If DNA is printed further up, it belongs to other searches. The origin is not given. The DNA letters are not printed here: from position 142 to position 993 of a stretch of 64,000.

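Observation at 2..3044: c-di-GMP turnover cassette (HD-GYP / coupled membrane protein / 6-TM GGDEF with intact A- and I-sites) directly upstream and co-oriented with the giant adhesin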

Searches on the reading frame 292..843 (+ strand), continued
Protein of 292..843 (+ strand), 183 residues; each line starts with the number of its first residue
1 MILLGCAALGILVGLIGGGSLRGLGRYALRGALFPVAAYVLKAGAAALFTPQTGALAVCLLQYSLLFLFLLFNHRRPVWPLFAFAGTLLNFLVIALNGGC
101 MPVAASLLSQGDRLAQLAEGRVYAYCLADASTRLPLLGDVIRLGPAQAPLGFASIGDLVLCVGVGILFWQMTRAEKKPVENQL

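Call 44: find_encoding_contigs(protein=P0037, flank=10000, max_places=1)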
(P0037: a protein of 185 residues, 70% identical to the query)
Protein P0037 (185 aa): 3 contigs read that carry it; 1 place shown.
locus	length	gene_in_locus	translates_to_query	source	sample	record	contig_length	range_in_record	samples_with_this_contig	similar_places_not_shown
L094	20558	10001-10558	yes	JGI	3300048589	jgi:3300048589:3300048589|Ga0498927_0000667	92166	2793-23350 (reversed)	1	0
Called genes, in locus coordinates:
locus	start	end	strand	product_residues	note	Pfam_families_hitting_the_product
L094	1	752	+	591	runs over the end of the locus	-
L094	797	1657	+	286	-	PF08501:Shikimate_dh_N, PF18317:SDH_C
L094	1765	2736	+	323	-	PF13377:Peripla_BP_3 (faint), PF13407:Peripla_BP_4, PF00532:Peripla_BP_1 (weak)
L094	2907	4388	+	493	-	PF00005:ABC_tran, PF13304:AAA_21 (faint), PF00005:ABC_tran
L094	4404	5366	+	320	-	PF02653:BPD_transp_2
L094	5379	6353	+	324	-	PF02653:BPD_transp_2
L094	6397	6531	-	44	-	-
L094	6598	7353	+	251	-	PF14697:Fer4_21 (weak), PF00037:Fer4 (weak), PF12837:Fer4_6 (faint), PF13237:Fer4_10 (weak), PF12838:Fer4_7 (weak), PF13187:Fer4_9, PF13484:Fer4_16 (faint)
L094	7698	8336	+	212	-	-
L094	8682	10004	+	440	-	PF08668:HDOD (faint), PF01966:HD, PF13487:HD_5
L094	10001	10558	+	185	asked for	PF17248:DUF5317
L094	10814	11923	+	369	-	PF00990:GGDEF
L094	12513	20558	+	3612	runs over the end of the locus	?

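Call 45: find_encoding_contigs(protein=P0054, flank=10000, max_places=1)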
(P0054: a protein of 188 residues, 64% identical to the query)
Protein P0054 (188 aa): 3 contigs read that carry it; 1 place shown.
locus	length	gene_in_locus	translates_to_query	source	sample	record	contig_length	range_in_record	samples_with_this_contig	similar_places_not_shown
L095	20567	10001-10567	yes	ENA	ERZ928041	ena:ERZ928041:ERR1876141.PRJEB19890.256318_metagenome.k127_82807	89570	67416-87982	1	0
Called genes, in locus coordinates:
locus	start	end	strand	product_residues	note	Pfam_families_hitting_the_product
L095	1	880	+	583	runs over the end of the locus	-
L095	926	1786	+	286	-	PF08501:Shikimate_dh_N, PF18317:SDH_C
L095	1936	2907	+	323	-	PF13407:Peripla_BP_4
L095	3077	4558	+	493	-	PF00005:ABC_tran, PF03193:RsgA_GTPase (faint), PF13476:AAA_23 (faint), PF13304:AAA_21 (faint), PF00005:ABC_tran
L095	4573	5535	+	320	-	PF02653:BPD_transp_2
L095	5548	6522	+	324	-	PF02653:BPD_transp_2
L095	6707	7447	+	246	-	PF14697:Fer4_21 (faint), PF00037:Fer4 (weak), PF12837:Fer4_6 (faint), PF13237:Fer4_10, PF12838:Fer4_7 (weak), PF13187:Fer4_9 (weak), PF13484:Fer4_16 (faint)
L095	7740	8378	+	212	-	-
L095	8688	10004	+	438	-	PF08668:HDOD (faint), PF13487:HD_5, PF01966:HD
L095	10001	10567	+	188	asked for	PF17248:DUF5317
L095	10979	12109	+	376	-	PF00990:GGDEF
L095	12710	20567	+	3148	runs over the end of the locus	?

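Call 46: find_encoding_contigs(protein=P0061, flank=10000, max_places=1)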
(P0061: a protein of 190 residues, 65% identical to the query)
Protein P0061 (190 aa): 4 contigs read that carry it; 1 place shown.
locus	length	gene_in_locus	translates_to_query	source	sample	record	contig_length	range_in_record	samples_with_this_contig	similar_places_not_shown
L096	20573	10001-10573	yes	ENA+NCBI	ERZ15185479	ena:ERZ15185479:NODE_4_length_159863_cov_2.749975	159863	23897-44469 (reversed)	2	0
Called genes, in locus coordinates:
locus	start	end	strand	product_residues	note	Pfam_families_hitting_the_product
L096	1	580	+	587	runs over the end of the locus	-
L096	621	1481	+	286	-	PF08501:Shikimate_dh_N, PF18317:SDH_C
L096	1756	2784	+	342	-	PF13407:Peripla_BP_4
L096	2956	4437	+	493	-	PF13476:AAA_23 (faint), PF00005:ABC_tran, PF13304:AAA_21 (faint), PF00005:ABC_tran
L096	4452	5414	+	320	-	PF02653:BPD_transp_2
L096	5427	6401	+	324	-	PF02653:BPD_transp_2, PF01032:FecCD (weak)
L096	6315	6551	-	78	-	-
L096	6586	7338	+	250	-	PF12724:Flavodoxin_5 (weak), PF12837:Fer4_6 (faint), PF13237:Fer4_10 (weak), PF00037:Fer4 (faint), PF12838:Fer4_7 (weak), PF13187:Fer4_9, PF13484:Fer4_16 (faint)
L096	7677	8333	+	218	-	-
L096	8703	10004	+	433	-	PF08668:HDOD (weak), PF13487:HD_5, PF01966:HD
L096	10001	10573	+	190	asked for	PF17248:DUF5317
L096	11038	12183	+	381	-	PF00990:GGDEF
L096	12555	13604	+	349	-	PF01073:3Beta_HSD, PF01370:Epimerase, PF02719:Polysacc_synt_2 (weak), PF04321:RmlD_sub_bind (weak), PF13460:NAD_binding_10, PF16363:GDP_Man_Dehyd, PF07993:NAD_binding_4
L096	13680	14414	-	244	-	PF12746:GNAT_acetyltran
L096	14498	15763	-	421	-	PF01979:Amidohydro_1, PF07969:Amidohydro_3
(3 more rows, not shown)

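Call 47: find_encoding_contigs(protein=P0111, flank=10000, max_places=1)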
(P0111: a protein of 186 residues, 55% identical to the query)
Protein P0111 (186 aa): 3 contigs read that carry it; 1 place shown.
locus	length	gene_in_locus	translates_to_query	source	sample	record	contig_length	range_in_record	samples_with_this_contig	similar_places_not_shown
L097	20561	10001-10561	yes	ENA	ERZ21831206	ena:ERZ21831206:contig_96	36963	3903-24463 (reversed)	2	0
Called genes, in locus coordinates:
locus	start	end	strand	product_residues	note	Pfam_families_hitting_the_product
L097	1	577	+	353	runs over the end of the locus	PF13458:Peripla_BP_6 (faint), PF00532:Peripla_BP_1, PF13407:Peripla_BP_4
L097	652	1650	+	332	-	PF00005:ABC_tran, PF13304:AAA_21 (faint)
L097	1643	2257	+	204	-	-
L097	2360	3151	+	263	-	PF02653:BPD_transp_2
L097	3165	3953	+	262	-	PF02653:BPD_transp_2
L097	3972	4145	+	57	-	-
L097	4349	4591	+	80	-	PF01418:HTH_6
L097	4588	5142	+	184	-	PF01380:SIS, PF13580:SIS_2 (weak)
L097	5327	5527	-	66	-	-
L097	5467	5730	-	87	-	-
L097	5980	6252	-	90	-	-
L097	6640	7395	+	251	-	PF12838:Fer4_7 (faint), PF00037:Fer4 (faint), PF14697:Fer4_21 (faint), PF13237:Fer4_10, PF13187:Fer4_9 (weak), PF13484:Fer4_16 (faint)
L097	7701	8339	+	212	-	-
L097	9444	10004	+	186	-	PF08668:HDOD (weak), PF13487:HD_5, PF01966:HD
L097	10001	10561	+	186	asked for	PF17248:DUF5317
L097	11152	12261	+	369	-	PF00990:GGDEF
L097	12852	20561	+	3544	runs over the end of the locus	PF17803:Cadherin_4, PF17803:Cadherin_4, PF17892:Cadherin_5, PF17963:Big_9, PF17803:Cadherin_4, PF17892:Cadherin_5, PF17963:Big_9, PF17803:Cadherin_4, +45 more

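Call 59: search_protein_families(library=ncbifam, proteins=[L001:647-1285:+, L001:1602-2924:+, window:292-843:+], max_evalue=0.01)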
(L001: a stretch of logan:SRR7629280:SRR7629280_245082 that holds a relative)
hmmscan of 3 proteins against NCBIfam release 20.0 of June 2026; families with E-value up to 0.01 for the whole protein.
L001:647-1285:+ (212 aa): 0 families

L001:1602-2924:+ (440 aa): 5 families
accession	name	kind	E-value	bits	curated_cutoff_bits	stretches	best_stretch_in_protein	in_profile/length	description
NF053512.1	nitric_RR_NosR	exception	6.5e-33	114.4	400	1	246-430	176-360/422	response regulator c-di-GMP phosphodiesterase, NosR family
TIGR00277.1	HDIG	domain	1.6e-07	31.1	27.6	1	262-352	5-83/84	HDIG domain-containing metalloprotein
TIGR01596.1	cas3_HD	equivalog_domain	0.00092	19.3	43.45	0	265-410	4-138/178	CRISPR-associated endonuclease Cas3''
NF045665.1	NTPtran_DVU1551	equivalog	0.0021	17.2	315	1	248-301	204-259/359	DVU_1551 family NTP transferase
TIGR02621.3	cas3_GSU0051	exception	0.0063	15.3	400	1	264-301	673-710/854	type I-G CRISPR-associated helicase/endonuclease Cas3g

window:292-843:+ (183 aa): 0 families

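Call 65: find_encoding_contigs(protein=P0131, flank=8000, max_places=1)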
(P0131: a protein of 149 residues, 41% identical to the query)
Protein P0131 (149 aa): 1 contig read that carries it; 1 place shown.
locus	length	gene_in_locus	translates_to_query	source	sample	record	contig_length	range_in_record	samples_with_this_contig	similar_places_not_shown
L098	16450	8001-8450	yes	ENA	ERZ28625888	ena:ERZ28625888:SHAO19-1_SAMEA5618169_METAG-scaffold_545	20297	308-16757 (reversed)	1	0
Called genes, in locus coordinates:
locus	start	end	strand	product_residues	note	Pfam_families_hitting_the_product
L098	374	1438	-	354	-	-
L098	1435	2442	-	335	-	PF00005:ABC_tran, PF13304:AAA_21, PF08352:oligo_HPY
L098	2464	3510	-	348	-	PF12911:OppC_N, PF00528:BPD_transp_1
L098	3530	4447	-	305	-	PF19300:BPD_transp_1_N, PF00528:BPD_transp_1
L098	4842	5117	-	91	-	-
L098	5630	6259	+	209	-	-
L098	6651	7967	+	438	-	PF08668:HDOD (weak), PF13487:HD_5, PF01966:HD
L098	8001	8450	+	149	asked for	PF17248:DUF5317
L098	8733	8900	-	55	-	-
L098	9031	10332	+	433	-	PF00990:GGDEF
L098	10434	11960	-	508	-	PF27792:CHIM_prot, PF13231:PMT_2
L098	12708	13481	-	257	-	PF00717:Peptidase_S24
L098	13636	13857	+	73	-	-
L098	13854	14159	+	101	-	-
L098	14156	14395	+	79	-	-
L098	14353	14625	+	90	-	-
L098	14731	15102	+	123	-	-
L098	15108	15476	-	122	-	PF10711:DUF2513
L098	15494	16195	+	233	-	-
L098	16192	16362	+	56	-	-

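Call 68: predict_structure(alignment_id=A8)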
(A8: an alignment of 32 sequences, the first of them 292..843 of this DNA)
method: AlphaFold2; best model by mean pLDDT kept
length: 183 residues; sequences in the alignment: 32
mean_pLDDT: 87.2   pTM: 0.81
mean pLDDT of the five models: 87.2, 86.2, 84.6, 82.9, 82.8
residues with pLDDT >= 90: 101; 70-90: 66; 50-70: 12; < 50: 4
segments of 3 or more residues with pLDDT < 50: 180-183
pLDDT, mean of each block of 10 residues (from residue 1): 87 91 87 95 90 91 97 91 96 95 80 73 87 90 75 90 94 72 45
secondary structure, 60 per line:
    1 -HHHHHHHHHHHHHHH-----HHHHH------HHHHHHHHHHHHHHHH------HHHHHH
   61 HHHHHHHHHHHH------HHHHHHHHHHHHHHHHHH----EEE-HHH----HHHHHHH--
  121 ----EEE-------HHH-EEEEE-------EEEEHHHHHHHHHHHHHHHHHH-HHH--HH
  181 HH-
elements in order: H2-16 H22-26 H33-48 H55-72 H79-96 E101-103 H112-118 E125-127 E139-143 E151-154 H155-172 H179-182

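Call 70: fold_search(model_id=the predicted structure, library=pdb)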
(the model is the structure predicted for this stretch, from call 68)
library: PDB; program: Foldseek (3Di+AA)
matches with E <= 10: 1; with E <= 0.001: 0
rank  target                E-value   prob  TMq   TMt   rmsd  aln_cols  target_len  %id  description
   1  6nn8_H                8.5e+00  0.01  0.12  0.07  16.3       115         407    8  The structure of human liver pyruvate kinase, hLPYK-S531E (released 2019-06-19)
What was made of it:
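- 292..843 (+): DUF5317 membrane protein (5 predicted TM helices plus a beta insert), overlapping the HD-GYP stop codon as ATGA. AF2 model pLDDT 87 with no Foldseek match in PDB (calls 68, 70).
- Tried and rejected: Fold assignment for DUF5317: the model is confident (pLDDT 87) but has no PDB neighbour (calls 68, 70).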

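Call 75: search_protein_families(library=pfam, proteins=[L098:9031-10332:+, L098:5630-6259:+], max_evalue=0.001)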
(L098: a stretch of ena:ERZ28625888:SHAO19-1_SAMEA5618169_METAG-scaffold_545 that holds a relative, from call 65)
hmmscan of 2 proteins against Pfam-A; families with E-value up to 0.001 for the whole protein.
L098:9031-10332:+ (433 aa): 1 family
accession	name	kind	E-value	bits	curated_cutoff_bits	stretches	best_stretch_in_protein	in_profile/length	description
PF00990.26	GGDEF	-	3.5e-22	79.3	23.8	1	288-426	3-158/161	Diguanylate cyclase, GGDEF domain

L098:5630-6259:+ (209 aa): 0 families

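Call 77: search_solved_structures(query=L001:647-1285:+, max_evalue=10)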
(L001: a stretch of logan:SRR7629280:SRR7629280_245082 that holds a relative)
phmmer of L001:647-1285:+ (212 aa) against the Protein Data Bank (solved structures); distinct sequences matched with E-value up to 10: 1.
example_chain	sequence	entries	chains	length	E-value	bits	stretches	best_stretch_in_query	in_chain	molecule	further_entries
1tf1_A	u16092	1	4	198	1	12.2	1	47-121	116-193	Negative regulator of allantoin and glyoxylate utilization operons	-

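Call 78: search_solved_structures(query=L001:1602-2924:+, max_evalue=0.001)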
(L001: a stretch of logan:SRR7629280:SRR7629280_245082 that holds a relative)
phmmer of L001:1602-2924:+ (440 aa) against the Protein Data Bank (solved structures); distinct sequences matched with E-value up to 0.001: 5.
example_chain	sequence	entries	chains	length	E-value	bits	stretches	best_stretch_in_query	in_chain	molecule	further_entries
5z7c_A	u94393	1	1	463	3.7e-28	102.1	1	249-419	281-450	3'3'-cGAMP-specific phosphodiesterase 3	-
4mcw_A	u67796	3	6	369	1.6e-25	93.5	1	250-422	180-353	Metal dependent phosphohydrolase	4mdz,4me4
9rbz_A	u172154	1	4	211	1.8e-21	80.1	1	241-409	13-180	HD domain/sensory box protein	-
9rc0_A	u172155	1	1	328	6.2e-21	78.3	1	241-409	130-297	HD domain/sensory box protein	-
4r8z_A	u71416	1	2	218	6.5e-21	78.3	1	271-424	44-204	Cyclic di-GMP phosphodiesterase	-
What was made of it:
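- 2..295 (+): C-terminal 97 aa of a membrane-anchored HD-GYP phosphodiesterase (full length 440 aa; the N-terminal multi-TM part lies outside the window). Best solved relatives are V-cGAP3 5z7c, PmGH 4mcw and PA4781 4r8z (call 78).
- On HD-GYP phosphodiesterase (Pfam HD_5, PF13487): The best solved relative is the cGAMP-specific V-cGAP3, followed by c-di-GMP enzymes (call 78).
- The best solved relative is a 3'3'-cGAMP phosphodiesterase (call 78).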

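Call 80: find_homologous_proteins(query=L001:647-1285:+, max_evalue=0.001)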
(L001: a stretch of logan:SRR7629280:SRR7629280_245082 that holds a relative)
Query L001:647-1285:+ (212 aa): 981 proteins with E <= 0.001 among 1270 candidates; the best 120 are listed.
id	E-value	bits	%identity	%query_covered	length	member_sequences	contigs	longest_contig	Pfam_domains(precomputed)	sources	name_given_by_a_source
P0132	9.7e-128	441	98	100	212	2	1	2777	-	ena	-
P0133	7.0e-121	419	92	99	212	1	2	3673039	-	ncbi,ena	-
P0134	8.8e-121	418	92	100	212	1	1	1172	-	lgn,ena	-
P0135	1.1e-120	418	92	100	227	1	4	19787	-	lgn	-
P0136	4.4e-120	416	92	100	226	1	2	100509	-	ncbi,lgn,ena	-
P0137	1.3e-119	415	91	100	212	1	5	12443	-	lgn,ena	-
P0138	3.0e-119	413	91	99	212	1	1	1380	-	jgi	jgi:hypothetical protein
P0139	4.8e-119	413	91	100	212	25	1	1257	-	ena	-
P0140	2.6e-118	410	89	99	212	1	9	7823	-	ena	-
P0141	2.8e-118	410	89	99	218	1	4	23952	-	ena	-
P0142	3.9e-118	410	89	99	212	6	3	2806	-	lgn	-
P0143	4.4e-118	410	89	99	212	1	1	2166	-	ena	-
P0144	8.4e-118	409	89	99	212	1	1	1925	-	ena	-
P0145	9.6e-118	409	90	100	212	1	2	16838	-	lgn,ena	-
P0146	1.2e-117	408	88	100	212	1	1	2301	-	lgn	-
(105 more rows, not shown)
